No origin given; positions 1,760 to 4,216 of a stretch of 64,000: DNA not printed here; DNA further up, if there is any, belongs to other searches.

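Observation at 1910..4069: Ser/Thr kinase whose extracytoplasmic sensor is a BMP/PnrA-family nucleoside-binding domain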

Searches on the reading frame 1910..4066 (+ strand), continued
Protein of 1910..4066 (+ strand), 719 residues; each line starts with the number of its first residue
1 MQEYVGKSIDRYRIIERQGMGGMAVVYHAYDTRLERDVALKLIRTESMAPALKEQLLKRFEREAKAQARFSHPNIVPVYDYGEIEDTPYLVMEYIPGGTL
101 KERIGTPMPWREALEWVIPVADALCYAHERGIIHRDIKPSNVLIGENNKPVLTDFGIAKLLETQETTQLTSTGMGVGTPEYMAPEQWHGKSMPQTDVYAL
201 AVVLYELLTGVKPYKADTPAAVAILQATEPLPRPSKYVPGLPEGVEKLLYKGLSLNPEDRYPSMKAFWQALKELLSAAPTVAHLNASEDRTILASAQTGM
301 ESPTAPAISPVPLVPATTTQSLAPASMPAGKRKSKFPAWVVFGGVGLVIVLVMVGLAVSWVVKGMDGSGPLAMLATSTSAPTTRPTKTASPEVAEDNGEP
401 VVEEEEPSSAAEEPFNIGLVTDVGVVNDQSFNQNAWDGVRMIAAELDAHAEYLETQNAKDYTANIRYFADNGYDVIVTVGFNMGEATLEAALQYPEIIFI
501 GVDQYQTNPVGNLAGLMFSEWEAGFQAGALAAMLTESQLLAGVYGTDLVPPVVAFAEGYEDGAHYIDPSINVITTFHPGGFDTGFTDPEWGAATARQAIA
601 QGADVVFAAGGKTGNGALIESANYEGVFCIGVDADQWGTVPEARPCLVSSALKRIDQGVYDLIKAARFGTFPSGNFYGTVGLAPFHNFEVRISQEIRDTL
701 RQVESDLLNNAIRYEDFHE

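Call 18: find_related_loci(query=window:1910-4066:+, collection=genome_contigs, flank=10000)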
Query window:1910-4066:+ (719 aa) in genome_contigs; peptide patterns used: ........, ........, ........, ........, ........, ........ (x = any residue, [..] = any of these).
403 stretches matched a pattern; 380 encode a relative of the query (tblastn E <= 1e-3); the best 80 are kept; 78 distinct loci.
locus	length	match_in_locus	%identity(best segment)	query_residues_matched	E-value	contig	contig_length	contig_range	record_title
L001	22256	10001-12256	44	1-714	0e+0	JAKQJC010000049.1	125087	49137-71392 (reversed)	MAG: Chloroflexota bacterium isolate USDV_maxbin.034 k141_1190806, whole genome shotgun sequence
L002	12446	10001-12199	45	1-713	0e+0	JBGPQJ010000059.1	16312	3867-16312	MAG: Anaerolineae bacterium isolate OBJ1_062018_150_35 k141_149990_length_16312_cov_18.6730, whole genome shotgun sequen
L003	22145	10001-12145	45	5-712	0e+0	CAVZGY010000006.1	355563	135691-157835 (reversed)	MAG: uncultured Chloroflexia bacterium isolate MFD04716.bin.1.280 genome assembly, contig: contig_29623, whole genome sh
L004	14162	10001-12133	44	5-712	6e-180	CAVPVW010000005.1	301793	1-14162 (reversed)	MAG: uncultured Chloroflexia bacterium isolate MFD00032.bin.2.128 genome assembly, contig: contig_37462, whole genome sh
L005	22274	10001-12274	39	1-712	2e-156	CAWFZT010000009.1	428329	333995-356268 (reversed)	MAG: uncultured Chloroflexia bacterium isolate MFD04408.bin.2.73 genome assembly, contig: contig_46865, whole genome sho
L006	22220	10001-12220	39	1-712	3e-154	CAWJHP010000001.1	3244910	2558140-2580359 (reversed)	MAG: uncultured Chloroflexia bacterium isolate MFD03726.bin.1.113 genome assembly, contig: contig_18815, whole genome sh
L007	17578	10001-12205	39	1-719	1e-145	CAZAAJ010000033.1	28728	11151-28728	MAG TPA_asm: uncultured Anaerolinea sp. isolate binchicken_co220_144 genome assembly, contig: NODE_946_length_28728_cov_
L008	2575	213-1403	57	1-397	1e-147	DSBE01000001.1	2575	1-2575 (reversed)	MAG TPA_asm: Chloroflexota bacterium isolate SpSt-1165 Ga0129302_1027388, whole genome shotgun sequence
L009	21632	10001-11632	42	1-547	5e-124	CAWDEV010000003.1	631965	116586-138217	MAG: uncultured Chloroflexia bacterium isolate MFD05942.bin.1.268 genome assembly, contig: contig_14532, whole genome sh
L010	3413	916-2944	70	1-274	9e-128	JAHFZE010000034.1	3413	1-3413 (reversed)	MAG: Methanomethylovorans sp. isolate MAG 282 R1_Bin_00312_4_000000000291, whole genome shotgun sequence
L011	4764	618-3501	56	1-351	9e-124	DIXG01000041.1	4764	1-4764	MAG TPA_asm: Anaerolineaceae bacterium UBA6086 UBA6086_contig_7026, whole genome shotgun sequence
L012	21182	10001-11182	51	1-391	1e-122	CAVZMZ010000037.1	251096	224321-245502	MAG: uncultured Chloroflexia bacterium isolate MFD01872.bin.3.161 genome assembly, contig: contig_53534, whole genome sh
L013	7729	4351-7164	58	1-348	1e-122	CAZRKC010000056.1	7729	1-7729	MAG TPA_asm: uncultured Candidatus Sumerlaeota bacterium isolate binchicken_co257_8 genome assembly, contig: NODE_7931_l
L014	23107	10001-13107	50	1-395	2e-118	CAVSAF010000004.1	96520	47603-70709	MAG: uncultured Chloroflexia bacterium isolate MFD05942.bin.3.283 genome assembly, contig: contig_126071, whole genome s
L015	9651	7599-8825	51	1-386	2e-118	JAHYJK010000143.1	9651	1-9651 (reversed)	MAG: Anaerolineaceae bacterium isolate KA20 NODE_3117_length_9651_cov_5.799034, whole genome shotgun sequence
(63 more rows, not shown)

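Call 25: find_encoding_contigs(protein=P0009, flank=8000, max_places=2)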
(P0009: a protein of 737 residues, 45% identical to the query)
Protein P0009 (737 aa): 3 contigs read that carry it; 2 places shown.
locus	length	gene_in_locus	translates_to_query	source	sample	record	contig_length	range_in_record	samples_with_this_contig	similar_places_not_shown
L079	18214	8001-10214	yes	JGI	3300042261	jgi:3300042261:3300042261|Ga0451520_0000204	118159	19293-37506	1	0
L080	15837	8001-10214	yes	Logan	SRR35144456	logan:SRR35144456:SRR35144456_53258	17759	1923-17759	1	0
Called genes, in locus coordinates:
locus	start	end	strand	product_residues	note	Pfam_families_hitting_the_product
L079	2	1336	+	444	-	PF13481:AAA_25, PF23442:DUF7125 (faint), PF03796:DnaB_C (faint), PF06745:ATPase, PF13541:ChlI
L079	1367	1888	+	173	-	PF19928:DUF6391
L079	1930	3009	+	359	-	PF06144:DNA_pol3_delta, PF21694:DNA_pol3_delta_C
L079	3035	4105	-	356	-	PF04055:Radical_SAM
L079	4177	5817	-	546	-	-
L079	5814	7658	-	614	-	-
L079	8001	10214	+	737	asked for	PF00069:Pkinase, PF01636:APH (faint), PF07714:PK_Tyr_Ser-Thr, PF03109:ABC1 (weak), PF02608:Bmp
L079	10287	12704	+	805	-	PF00488:MutS_V, PF20297:MSSS (weak), PF01713:Smr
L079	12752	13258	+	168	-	-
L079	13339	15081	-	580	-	PF02463:SMC_N, PF13476:AAA_23, PF13555:AAA_29 (weak)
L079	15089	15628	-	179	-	-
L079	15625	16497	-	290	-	PF01513:NAD_kinase, PF20143:NAD_kinase_C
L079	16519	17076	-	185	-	PF12705:PDDEXK_1, PF01930:Cas_Cas4 (faint)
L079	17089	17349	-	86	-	-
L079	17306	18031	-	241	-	-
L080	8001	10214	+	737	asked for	PF00069:Pkinase, PF01636:APH (faint), PF07714:PK_Tyr_Ser-Thr, PF03109:ABC1 (weak), PF02608:Bmp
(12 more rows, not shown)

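Call 26: find_encoding_contigs(protein=P0008, flank=8000, max_places=2)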
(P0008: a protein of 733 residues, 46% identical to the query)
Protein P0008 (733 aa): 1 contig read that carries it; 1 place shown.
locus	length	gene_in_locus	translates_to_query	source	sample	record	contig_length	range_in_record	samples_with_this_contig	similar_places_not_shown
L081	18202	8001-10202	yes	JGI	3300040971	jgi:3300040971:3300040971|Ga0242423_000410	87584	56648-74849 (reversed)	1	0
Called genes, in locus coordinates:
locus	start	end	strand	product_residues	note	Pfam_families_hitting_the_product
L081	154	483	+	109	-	PF00085:Thioredoxin, PF13098:Thioredoxin_2 (weak)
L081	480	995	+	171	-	PF05163:DinB, PF12867:DinB_2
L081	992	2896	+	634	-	PF26549:Tricorn_N, PF26550:Tricorn_2nd (faint), PF07676:PD40 (faint), PF20434:BD-FAE, PF00561:Abhydrolase_1 (faint), PF12146:Hydrolase_4 (faint), PF00326:Peptidase_S9, PF01738:DLH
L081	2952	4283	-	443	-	PF01266:DAO (faint), PF01494:FAD_binding_3, PF07992:Pyr_redox_2 (faint), PF13738:Pyr_redox_3 (faint)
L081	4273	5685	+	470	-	PF08937:ThsB_TIR (faint), PF13676:TIR_2, PF03781:FGE-sulfatase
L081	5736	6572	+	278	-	-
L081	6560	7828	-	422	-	PF01757:Acyl_transf_3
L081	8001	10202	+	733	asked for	PF00069:Pkinase, PF07714:PK_Tyr_Ser-Thr, PF01636:APH (faint), PF02608:Bmp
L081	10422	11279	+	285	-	PF10418:DHODB_Fe-S_bind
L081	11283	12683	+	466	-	PF14691:Fer4_20, PF00070:Pyr_redox (faint), PF07992:Pyr_redox_2, PF13450:NAD_binding_8 (weak), PF13738:Pyr_redox_3 (faint)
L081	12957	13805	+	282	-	PF14338:Mrr_N (weak), PF04471:Mrr_cat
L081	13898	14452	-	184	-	PF12840:HTH_20, PF01022:HTH_5, PF09860:DUF2087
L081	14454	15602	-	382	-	PF12746:GNAT_acetyltran, PF00583:Acetyltransf_1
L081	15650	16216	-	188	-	PF09860:DUF2087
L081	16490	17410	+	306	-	PF01063:Aminotran_4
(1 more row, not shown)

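Call 27: find_encoding_contigs(protein=P0020, flank=8000, max_places=2)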
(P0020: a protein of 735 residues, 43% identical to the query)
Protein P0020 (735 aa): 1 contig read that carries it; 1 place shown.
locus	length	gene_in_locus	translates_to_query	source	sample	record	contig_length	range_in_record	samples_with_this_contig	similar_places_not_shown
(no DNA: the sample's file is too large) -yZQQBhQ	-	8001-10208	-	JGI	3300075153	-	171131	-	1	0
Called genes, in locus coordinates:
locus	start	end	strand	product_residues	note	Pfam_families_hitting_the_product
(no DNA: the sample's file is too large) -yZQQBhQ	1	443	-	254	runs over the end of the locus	PF01553:Acyltransferase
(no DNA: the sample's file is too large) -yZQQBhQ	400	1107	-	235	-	PF01553:Acyltransferase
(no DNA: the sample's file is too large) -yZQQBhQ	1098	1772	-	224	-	PF02224:Cytidylate_kin, PF13189:Cytidylate_kin2, PF13238:AAA_18 (faint), PF01202:SKI (faint)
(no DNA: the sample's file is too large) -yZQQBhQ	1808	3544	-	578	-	-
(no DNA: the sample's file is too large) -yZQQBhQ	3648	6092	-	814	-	PF16158:N_BRCA1_IG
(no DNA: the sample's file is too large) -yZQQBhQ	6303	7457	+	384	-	PF00817:IMS, PF11798:IMS_HHH (weak), PF21999:IMS_HHH_1 (weak), PF11799:IMS_C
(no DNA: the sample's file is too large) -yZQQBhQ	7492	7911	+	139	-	PF01894:YjbQ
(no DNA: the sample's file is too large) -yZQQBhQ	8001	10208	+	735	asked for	PF00069:Pkinase, PF07714:PK_Tyr_Ser-Thr, PF02608:Bmp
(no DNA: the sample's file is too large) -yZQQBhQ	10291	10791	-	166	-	PF13527:Acetyltransf_9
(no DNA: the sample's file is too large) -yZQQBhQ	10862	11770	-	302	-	PF00005:ABC_tran, PF13304:AAA_21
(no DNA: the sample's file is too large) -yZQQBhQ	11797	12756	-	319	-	PF00005:ABC_tran, PF13304:AAA_21 (weak)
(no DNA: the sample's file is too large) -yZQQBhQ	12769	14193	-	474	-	PF00251:Glyco_hydro_32N, PF08244:Glyco_hydro_32C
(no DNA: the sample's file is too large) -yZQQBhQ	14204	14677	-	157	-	PF04075:F420H2_quin_red, PF01243:PNPOx_N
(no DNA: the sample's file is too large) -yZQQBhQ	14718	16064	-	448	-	PF25919:BSH_CusB (faint), PF25984:BSH_YknX (weak), PF25954:Beta-barrel_RND_2 (weak), PF25990:Beta-barrel_YknX (weak)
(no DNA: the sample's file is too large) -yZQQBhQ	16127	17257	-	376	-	PF12679:ABC2_membrane_2, PF12698:ABC2_membrane_3, PF01061:ABC2_membrane, PF12730:ABC2_membrane_4 (weak)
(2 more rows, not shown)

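Call 60: predict_structure(alignment_id=A2)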
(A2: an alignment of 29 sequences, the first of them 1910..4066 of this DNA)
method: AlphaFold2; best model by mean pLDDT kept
length: 719 residues; sequences in the alignment: 29
mean_pLDDT: 81.1   pTM: 0.49
mean pLDDT of the five models: 81.1, 81.0, 80.6, 79.0, 79.0
residues with pLDDT >= 90: 404; 70-90: 158; 50-70: 31; < 50: 126
segments of 3 or more residues with pLDDT < 50: 160-174, 280-337, 363-410, 717-719
pLDDT, mean of each block of 10 residues (from residue 1): 83 89 85 91 82 81 86 91 89 91 91 95 93 87 88 65 39 62 86 93 97 87 89 91 95 96 96 80 38 31 35 35 37 44 62 70 44 33 36 38 42 86 86 95 93 93 97 97 94 98 92 96 97 98 95 96 98 96 92 98 98 97 98 93 97 96 93 92 94 95 89 61
secondary structure, 60 per line:
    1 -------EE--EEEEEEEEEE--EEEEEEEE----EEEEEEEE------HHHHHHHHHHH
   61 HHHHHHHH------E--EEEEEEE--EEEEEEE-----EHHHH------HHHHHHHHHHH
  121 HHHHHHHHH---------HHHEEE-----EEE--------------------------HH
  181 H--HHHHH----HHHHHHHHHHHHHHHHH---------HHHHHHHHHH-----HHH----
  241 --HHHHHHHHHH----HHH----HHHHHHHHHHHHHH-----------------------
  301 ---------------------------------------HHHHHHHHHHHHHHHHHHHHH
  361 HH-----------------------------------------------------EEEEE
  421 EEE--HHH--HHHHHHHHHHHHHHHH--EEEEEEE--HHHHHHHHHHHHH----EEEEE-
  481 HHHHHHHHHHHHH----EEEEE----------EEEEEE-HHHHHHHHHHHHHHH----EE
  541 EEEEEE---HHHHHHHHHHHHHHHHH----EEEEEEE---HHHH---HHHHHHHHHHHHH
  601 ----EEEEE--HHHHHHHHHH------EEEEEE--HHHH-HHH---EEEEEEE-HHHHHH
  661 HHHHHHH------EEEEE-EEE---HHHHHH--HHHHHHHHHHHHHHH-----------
elements in order (helices of 4 or more, strands of 3 or more residues): E12-21 E24-31 E36-43 H50-68 E78-84 E87-93 H100-103 H110-129 E142-144 E150-152 H184-188 H193-209 H219-228 H243-252 H264-277 H340-362 E416-423 H431-446 E449-455 H458-470 E475-479 H481-493 E498-502 E513-518 H520-534 E539-546 H550-566 E571-577 H581-584 H588-600 E605-609 H612-621 E628-633 H636-639 E647-653 H655-667 E674-678 E680-682 H686-691 H694-708

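Call 62: search_protein_families(library=padloc, proteins=[window:1910-4066:+], max_evalue=0.00001)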
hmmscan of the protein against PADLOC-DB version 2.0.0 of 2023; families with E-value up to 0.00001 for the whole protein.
window:1910-4066:+ (719 aa): 34 families (the best 25 are shown)
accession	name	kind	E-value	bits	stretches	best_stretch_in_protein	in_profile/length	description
PDLC04061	PD-T4-6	-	9.9e-90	300.4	1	10-409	16-428/510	-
PDLC04053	PD-T4-6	-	2e-88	294.8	1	6-283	5-280/311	-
PDLC04042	PD-T4-6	-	1.1e-87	292.4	1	9-282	8-280/292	-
PDLC04043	PD-T4-6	-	1.6e-85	285.9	1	7-396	12-369/452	-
PDLC04060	PD-T4-6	-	5.9e-82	274.1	1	10-394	8-385/486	-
PDLC04054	PD-T4-6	-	7.7e-82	273.5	1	2-306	2-302/347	-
PDLC04057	PD-T4-6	-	1.9e-74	249.3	1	8-285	5-281/443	-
PDLC04039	PD-T4-6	-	5e-74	247.9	1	5-320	9-321/458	-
PDLC04138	mad6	-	3e-69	232.6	1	6-289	47-328/659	mads_6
PDLC04052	PD-T4-6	-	2.2e-66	223.1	1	10-358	9-346/496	-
PDLC04047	PD-T4-6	-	5.4e-66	220.9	1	7-278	7-276/327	-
PDLC04041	PD-T4-6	-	8.6e-66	221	1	10-283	28-302/443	-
PDLC04048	PD-T4-6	-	1.6e-63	213.3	1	6-276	5-274/354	-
PDLC04040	PD-T4-6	-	5.2e-63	211.6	1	19-363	3-343/547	-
PDLC01088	C3a189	-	1.1e-57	194.2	1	19-350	6-279/840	kinase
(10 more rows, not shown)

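Call 80: search_protein_representatives(protein=window:1910-4066:+)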
Query: 719 residues. Proteins with E-value up to 0.001 (for the whole library): 1217922; up to 1e-10: 866956; up to 1e-30: 354118. The best 150 are listed.
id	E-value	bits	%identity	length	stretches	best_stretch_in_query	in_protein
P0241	1.7e-201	687.9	55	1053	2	373-708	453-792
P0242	1.2e-192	658.6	40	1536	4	7-276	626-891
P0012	6.9e-187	639.6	49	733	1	3-713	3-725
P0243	4.5e-185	633.6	39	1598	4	5-269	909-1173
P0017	5.8e-182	623.3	47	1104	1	4-706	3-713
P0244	6.9e-165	566.9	44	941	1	3-703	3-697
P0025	5.2e-164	564.0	43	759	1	3-711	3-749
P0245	3.7e-160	551.3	48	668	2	416-710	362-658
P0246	2.9e-156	538.4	43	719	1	7-713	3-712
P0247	6.3e-153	527.4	42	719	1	2-712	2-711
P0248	6.9e-148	510.7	42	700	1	10-707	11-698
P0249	2.4e-147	508.9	46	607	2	1-277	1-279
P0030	6.6e-147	507.4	44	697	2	1-279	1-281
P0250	7.9e-145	500.6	40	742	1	1-712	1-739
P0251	8.5e-140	484.0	37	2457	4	6-272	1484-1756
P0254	8.9e-138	477.3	43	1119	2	409-711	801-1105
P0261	1.6e-125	436.7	54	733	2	413-713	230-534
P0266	6.6e-122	424.8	51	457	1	302-718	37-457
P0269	5.5e-121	421.8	46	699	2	374-690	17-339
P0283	1.3e-115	404.0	57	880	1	378-712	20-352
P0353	2.0e-107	376.9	59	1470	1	407-708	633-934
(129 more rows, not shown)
